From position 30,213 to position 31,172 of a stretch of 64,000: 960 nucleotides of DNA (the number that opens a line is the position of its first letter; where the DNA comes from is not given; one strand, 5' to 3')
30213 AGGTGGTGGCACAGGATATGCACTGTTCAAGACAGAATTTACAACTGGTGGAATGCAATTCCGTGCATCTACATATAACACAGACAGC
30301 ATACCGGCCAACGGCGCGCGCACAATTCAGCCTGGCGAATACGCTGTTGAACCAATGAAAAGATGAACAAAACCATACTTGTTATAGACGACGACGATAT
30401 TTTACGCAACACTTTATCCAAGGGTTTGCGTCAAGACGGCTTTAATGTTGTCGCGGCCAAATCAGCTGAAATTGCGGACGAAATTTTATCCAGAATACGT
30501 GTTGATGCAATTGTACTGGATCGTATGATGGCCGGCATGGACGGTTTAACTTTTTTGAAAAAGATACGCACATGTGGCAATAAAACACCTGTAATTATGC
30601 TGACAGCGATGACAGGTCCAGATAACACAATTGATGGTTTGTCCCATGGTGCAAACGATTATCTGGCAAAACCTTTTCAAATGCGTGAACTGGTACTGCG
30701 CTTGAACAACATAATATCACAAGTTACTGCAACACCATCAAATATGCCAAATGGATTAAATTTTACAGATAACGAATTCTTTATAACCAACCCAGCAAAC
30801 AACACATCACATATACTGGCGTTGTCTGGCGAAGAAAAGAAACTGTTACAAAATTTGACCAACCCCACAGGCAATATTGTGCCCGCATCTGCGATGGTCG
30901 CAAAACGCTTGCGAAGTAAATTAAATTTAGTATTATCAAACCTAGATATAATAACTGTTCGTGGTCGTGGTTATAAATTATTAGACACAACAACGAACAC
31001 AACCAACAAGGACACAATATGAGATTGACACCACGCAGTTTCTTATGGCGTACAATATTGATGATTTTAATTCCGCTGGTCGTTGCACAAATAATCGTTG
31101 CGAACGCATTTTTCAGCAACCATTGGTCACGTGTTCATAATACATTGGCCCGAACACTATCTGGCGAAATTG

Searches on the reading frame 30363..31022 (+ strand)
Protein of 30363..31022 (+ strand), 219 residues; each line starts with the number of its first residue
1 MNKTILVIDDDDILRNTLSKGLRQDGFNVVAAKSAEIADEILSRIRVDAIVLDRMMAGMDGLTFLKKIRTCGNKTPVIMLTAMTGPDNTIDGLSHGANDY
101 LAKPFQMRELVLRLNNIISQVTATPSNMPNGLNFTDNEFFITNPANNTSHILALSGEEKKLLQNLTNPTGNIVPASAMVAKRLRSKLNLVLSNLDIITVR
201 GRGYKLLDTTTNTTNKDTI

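Call 53: search_protein_families(library=pfam, proteins=[window:30363-31022:+], max_evalue=0.001)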
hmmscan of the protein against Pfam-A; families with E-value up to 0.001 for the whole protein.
window:30363-31022:+ (219 aa): 1 family
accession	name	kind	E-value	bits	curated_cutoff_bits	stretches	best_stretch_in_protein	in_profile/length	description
PF00072.30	Response_reg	-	1.2e-27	96.7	30.2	1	5-114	1-110/111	Response regulator receiver domain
